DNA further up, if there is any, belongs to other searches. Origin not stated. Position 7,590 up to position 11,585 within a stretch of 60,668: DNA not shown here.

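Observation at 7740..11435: Unusual loader architecture: DH-like domain plus an FkbM methyltransferase apparently inserted inside the FkbH N-terminal domain, then HAD core and carrier protein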

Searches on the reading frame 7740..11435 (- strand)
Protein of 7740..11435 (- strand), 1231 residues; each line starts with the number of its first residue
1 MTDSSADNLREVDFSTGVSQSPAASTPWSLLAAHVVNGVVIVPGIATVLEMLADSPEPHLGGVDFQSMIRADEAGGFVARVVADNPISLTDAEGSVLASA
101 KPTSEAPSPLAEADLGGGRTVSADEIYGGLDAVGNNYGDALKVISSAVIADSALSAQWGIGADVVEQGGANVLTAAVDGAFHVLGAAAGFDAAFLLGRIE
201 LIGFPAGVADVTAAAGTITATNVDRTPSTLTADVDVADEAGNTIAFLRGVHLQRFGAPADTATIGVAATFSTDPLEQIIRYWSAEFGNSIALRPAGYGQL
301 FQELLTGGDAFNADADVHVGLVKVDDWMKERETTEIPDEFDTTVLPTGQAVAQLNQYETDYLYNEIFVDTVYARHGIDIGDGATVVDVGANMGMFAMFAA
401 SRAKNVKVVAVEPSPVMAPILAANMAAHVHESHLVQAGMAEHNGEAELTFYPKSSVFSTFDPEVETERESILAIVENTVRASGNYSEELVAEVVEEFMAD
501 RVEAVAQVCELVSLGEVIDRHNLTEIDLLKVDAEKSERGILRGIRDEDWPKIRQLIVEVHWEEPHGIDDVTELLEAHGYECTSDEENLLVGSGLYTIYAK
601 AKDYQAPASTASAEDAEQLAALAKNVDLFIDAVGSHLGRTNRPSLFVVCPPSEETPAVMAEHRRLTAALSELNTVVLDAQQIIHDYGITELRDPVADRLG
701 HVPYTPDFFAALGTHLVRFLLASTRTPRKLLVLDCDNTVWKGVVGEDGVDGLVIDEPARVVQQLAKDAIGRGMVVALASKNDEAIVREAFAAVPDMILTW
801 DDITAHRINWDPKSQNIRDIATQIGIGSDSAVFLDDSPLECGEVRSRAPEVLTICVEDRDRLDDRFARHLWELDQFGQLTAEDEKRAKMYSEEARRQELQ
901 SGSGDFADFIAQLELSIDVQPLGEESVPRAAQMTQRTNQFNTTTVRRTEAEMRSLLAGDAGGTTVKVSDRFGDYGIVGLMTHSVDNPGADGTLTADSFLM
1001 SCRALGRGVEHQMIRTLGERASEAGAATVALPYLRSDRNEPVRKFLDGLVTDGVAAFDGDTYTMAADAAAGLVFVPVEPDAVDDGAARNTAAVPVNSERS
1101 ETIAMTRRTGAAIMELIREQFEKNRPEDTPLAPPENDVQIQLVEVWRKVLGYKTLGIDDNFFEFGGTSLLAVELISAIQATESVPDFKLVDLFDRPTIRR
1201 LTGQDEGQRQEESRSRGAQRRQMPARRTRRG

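Call 3: search_protein_families(library=pfam, proteins=[window:7740-11435:-], max_evalue=1)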
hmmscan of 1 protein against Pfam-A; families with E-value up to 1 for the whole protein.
window:7740-11435:- (1231 aa): 11 families
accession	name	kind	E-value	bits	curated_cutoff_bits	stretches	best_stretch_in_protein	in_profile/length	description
PF05050.19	Methyltransf_21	-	4.2e-14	53.5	22.7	1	387-580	1-172/173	Methyltransferase FkbM domain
PF00550.31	PP-binding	-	4.7e-10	40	20.8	1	1141-1202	2-64/67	Phosphopantetheine attachment site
PF14765.12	PS-DH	-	2.1e-07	31.1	23.7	1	107-260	3-164/166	Polyketide synthase dehydratase N-terminal domain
PF13649.12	Methyltransf_25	-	0.0019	19.3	27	1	385-441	1-57/97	Methyltransferase domain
PF05575.17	V_cholerae_RfbT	-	0.0052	16.6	27.9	1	382-451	80-151/286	Vibrio cholerae RfbT protein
PF04260.17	DUF436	-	0.03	14.4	25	1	335-382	82-129/171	Protein of unknown function (DUF436)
PF08242.18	Methyltransf_12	-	0.038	15.1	30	1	386-430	1-45/98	Methyltransferase domain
PF02475.24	TRM5-TYW2_MTfase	-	0.063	13.7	28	1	380-426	35-81/164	TRM5/TYW2 methyltransferase domain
PF01728.25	FtsJ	-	0.084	13.2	24.1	1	378-416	20-56/181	FtsJ-like methyltransferase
PF05175.20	MTS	-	0.27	11.3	23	0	383-440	33-91/170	Methyltransferase small domain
PF13383.12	Methyltransf_22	-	0.34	10.9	22.4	1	505-561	153-208/252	Methyltransferase domain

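Call 4: search_protein_families(library=ncbifam, proteins=[window:7740-11435:-], max_evalue=1)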
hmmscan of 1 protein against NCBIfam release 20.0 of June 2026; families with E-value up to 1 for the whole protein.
window:7740-11435:- (1231 aa): 11 families
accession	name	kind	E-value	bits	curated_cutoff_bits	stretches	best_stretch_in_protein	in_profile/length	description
TIGR01686.1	FkbH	subfamily_domain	9.3e-87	291.2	146.65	1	728-1047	3-315/323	FkbH domain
TIGR01444.1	fkbM_fam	subfamily_domain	1.4e-20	74.2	37.7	1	384-560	1-143/143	FkbM family methyltransferase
TIGR01681.1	HAD-SF-IIIC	subfamily_domain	2.1e-15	57.7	35.75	1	729-845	1-129/132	HAD-IIIC family phosphatase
NF041803.1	NRPS_SolG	exception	1.8e-10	39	2200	1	1132-1202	1084-1152/1163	solanimycin non-ribosomal peptide synthetase SolG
NF004282.0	PRK05691.1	subfamily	7e-10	35.6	4090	1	1133-1205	2705-2775/4334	non-ribosomal peptide synthase/polyketide synthase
NF047350.1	aureusi_NRPS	equivalog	3.9e-09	34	2500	1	1130-1206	1917-1991/2373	aureusimine non-ribosomal peptide synthetase AusA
TIGR03443.1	alpha_am_amid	equivalog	1.3e-05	22.8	1030.1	1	1137-1216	848-928/1390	L-aminoadipate-semialdehyde dehydrogenase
TIGR02469.1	CbiT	equivalog_domain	0.00025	21.3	78.3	1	379-440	17-79/124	precorrin-6Y C5,15-methyltransferase (decarboxylating) subunit CbiT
TIGR00035.1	asp_race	subfamily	0.034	13.7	93.1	1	425-540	109-227/236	amino acid racemase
NF006138.0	PRK08287.1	equivalog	0.11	12.4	210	1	381-440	31-90/189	decarboxylating cobalt-precorrin-6B (C(15))-methyltransferase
NF011528.0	PRK14968.1-2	equivalog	0.22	11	171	1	377-419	34-76/205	putative methyltransferase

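Call 9: search_solved_structures(query=window:7740-11435:-, max_evalue=0.01, show_alignments=2)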
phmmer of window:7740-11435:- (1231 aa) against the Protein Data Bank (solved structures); distinct sequences matched with E-value up to 0.01: 38.
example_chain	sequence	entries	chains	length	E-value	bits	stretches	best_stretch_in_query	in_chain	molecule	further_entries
3slr_A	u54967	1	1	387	1.9e-25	91.8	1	714-876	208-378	uncharacterized protein BF1531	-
9lcp_A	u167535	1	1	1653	5.3e-15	57.2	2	1134-1204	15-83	PvdL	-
9lcq_A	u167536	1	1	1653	5.3e-15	57.2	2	1134-1204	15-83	PvdL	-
9lco_A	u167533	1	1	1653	2.1e-14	55.3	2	1131-1219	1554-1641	PvdL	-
6mfz_A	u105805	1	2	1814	1.4e-13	52.5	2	1133-1203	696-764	Linear gramicidin synthase subunit A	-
9be3_A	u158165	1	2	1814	1.5e-13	52.4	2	1133-1203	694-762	Linear gramicidin synthase subunit A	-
9meh_A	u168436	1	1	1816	1.5e-13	52.4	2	1133-1203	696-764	Linear gramicidin synthase subunit A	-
9be4_A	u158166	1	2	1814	5.9e-13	50.5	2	1133-1203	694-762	Linear gramicidin synthase subunit A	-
9bfd_B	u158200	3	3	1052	3.3e-09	38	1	1132-1204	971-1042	Tyrocidine synthase 2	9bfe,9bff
2k2q_A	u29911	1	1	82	4.4e-09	37.7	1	1132-1201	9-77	Tyrocidine synthetase 3 (Tyrocidine synthetase III)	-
2gdw_A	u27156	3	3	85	4.4e-09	37.6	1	1132-1202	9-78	Tyrocidine synthetase III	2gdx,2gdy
1dny_A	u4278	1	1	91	4.5e-09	37.6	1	1132-1202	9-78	NON-RIBOSOMAL PEPTIDE SYNTHETASE PEPTIDYL CARRIER PROTEIN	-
2md9_A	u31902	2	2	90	1.2e-08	36.3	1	1132-1202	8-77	Tyrocidine synthase 3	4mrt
8xjy_C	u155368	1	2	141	3.4e-08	34.7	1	1128-1215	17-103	Polyketide synthase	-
7b2b_A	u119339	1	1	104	1.6e-07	32.5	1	1131-1201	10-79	Peptide synthetase PaxA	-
9bfg_A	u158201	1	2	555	1.7e-06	29.1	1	1131-1201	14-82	Tyrocidine synthase 1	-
9bfd_A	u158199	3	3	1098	3.3e-06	28.1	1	1131-1201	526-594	Tyrocidine synthase 1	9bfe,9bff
8xjz_C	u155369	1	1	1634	2e-05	25.5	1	1131-1202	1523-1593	Peptide synthetase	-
5u89_A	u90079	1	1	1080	2.8e-05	25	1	1134-1204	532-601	Amino acid adenylation domain protein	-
9up2_A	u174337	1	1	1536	6.8e-05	23.8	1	1131-1202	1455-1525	PvdL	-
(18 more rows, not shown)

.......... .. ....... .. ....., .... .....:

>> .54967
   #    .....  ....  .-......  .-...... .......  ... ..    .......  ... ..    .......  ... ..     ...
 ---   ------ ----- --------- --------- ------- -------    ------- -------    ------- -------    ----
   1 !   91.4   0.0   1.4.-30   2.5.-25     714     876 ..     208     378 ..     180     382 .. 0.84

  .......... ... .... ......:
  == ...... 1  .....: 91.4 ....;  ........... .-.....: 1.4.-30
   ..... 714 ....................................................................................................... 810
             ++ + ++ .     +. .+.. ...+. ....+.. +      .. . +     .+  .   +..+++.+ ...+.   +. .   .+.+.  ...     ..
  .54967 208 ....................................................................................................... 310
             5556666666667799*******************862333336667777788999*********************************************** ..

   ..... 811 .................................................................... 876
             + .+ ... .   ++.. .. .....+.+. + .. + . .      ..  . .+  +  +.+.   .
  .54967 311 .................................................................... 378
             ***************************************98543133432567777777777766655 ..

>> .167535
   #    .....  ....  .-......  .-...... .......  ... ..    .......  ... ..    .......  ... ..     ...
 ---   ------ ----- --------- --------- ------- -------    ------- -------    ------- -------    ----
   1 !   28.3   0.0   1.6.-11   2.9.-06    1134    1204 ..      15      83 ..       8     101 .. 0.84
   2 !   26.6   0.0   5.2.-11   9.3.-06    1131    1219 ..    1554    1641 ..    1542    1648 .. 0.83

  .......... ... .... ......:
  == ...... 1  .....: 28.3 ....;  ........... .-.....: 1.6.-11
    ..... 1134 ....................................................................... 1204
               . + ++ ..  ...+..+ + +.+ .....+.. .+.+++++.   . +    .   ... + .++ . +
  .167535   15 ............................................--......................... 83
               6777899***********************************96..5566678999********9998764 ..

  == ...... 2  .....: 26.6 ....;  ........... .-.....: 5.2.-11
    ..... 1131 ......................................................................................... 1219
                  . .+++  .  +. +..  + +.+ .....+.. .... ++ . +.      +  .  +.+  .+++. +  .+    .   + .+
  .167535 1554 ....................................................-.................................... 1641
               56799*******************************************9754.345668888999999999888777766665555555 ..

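Call 10: find_homologous_proteins(query=window:7740-11435:-, max_evalue=1e-10)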
Query window:7740-11435:- (1231 aa): 18 proteins with E <= 1e-10 among 8000 candidates.
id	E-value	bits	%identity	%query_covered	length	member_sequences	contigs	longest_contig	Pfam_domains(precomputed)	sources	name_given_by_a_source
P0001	0.0e+0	2719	100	100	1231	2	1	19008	PF00550.32,PF14765.13,PF05050.20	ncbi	ncbi:MAG: FkbM family methyltransferase [Actinomycetota bacterium]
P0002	0.0e+0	2455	90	100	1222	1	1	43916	PF00550.32,PF14765.13,PF05050.20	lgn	-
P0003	0.0e+0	2153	80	100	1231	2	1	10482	PF00550.32,PF14765.13,PF05050.20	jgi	jgi:FkbH-like protein/FkbM family methyltransferase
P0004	0.0e+0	2131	79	100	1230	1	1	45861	PF00550.32,PF14765.13,PF05050.20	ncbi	-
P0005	0.0e+0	1273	79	60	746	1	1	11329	PF14765.13,PF05050.20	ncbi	ncbi:MAG: FkbM family methyltransferase, partial [Acidimicrobiales bacterium]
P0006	0.0e+0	1183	80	56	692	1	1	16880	PF14765.13,PF05050.20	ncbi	ncbi:MAG: FkbM family methyltransferase, partial [Acidimicrobiales bacterium]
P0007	6.2e-190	652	36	93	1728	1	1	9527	PF00668.26,PF21089.4,PF00550.32,PF14765.13,PF05050.20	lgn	-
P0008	1.0e-184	634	36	79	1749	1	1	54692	PF00668.26,PF00550.32,PF12697.14,PF05050.20,PF00561.27,PF00975.27,PF05575.17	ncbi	-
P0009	1.0e-179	618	34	95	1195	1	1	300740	PF21089.4,PF00550.32,PF14765.13,PF05050.20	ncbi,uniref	ncbi:FkbM family methyltransferase [Amycolatopsis sp. cmx-11-32]|uniref:FkbM family methyltransferas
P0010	3.0e-177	610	34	95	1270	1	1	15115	PF21089.4,PF00550.32,PF14765.13,PF05050.20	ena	-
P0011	1.6e-109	385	38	45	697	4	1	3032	PF00550.32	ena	-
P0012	2.7e-109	385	39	45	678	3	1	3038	PF00550.32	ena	-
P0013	3.0e-105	371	35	49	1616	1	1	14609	PF00668.26,PF16363.12,PF00550.32,PF01073.26,PF07993.19,PF01370.28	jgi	jgi:thioester reductase-like protein/FkbH-like protein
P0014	5.4e-92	327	42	36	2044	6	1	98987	PF13685.13,PF00550.32,PF13561.13,PF00171.28,PF01575.26,PF25137.1,PF00106.32,PF00465.26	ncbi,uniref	ncbi:bifunctional acetaldehyde-CoA/alcohol dehydrogenase [Lentzea sp. NPDC042327]|uniref:bifunctiona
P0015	3.1e-91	325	40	37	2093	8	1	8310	PF08659.17,PF13685.13,PF13561.13,PF00171.28,PF01575.26,PF25137.1,PF00106.32,PF00465.26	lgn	-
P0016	1.2e-38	151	32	21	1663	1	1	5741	PF00668.26,PF00550.32,PF05050.20,PF00501.35,PF13193.13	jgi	jgi:amino acid adenylation domain-containing protein/FkbM family methyltransferase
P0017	9.8e-35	138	34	21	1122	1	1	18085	PF00668.26,PF00550.32,PF05050.20,PF00501.35,PF13193.13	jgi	jgi:amino acid adenylation domain-containing protein/FkbM family methyltransferase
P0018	2.3e-11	60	31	10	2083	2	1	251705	PF00668.26,PF00550.32,PF00501.35,PF13193.13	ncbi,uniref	ncbi:amino acid adenylation domain-containing protein [Kitasatospora sp. NPDC048365]|uniref:amino ac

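Call 41: find_encoding_contigs(protein=P0009, flank=10000, max_places=1)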
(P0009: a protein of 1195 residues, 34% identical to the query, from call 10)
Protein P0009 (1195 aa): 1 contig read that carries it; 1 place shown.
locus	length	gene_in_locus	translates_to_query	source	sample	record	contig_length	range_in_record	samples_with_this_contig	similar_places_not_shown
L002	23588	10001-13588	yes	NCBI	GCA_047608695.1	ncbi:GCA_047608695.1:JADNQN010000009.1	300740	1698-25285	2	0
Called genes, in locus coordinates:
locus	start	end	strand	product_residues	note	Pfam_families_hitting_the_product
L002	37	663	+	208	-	-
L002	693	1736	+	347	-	PF00248:Aldo_ket_red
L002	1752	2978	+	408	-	PF00144:Beta-lactamase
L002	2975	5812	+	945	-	PF00501:AMP-binding, PF13193:AMP-binding_C (faint), PF13489:Methyltransf_23, PF13649:Methyltransf_25, PF13847:Methyltransf_31 (weak), PF08241:Methyltransf_11, PF08242:Methyltransf_12, PF00550:PP-binding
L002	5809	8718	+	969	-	PF00109:ketoacyl-synt, PF02801:Ketoacyl-synt_C, PF16197:KAsynt_C_assoc, PF22336:RhiE-like_linker, PF22621:CurL-like_PKS_C, PF00698:Acyl_transf_1, PF00550:PP-binding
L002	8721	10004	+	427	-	PF00144:Beta-lactamase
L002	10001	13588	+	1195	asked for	PF21089:PKS_DH_N, PF14765:PS-DH, PF05050:Methyltransf_21, PF00550:PP-binding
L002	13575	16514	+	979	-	PF00109:ketoacyl-synt, PF00108:Thiolase_N (faint), PF02801:Ketoacyl-synt_C, PF16197:KAsynt_C_assoc, PF22336:RhiE-like_linker, PF22621:CurL-like_PKS_C, PF00698:Acyl_transf_1, PF00550:PP-binding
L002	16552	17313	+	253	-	PF00903:Glyoxalase, PF18029:Glyoxalase_6, PF00903:Glyoxalase, PF18029:Glyoxalase_6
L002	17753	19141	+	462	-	PF00067:p450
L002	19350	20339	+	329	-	PF07366:SnoaL, PF12680:SnoaL_2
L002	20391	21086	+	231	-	PF07366:SnoaL, PF12680:SnoaL_2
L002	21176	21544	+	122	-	PF00903:Glyoxalase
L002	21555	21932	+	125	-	PF12833:HTH_18, PF00165:HTH_AraC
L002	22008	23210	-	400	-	PF06224:AlkZ-like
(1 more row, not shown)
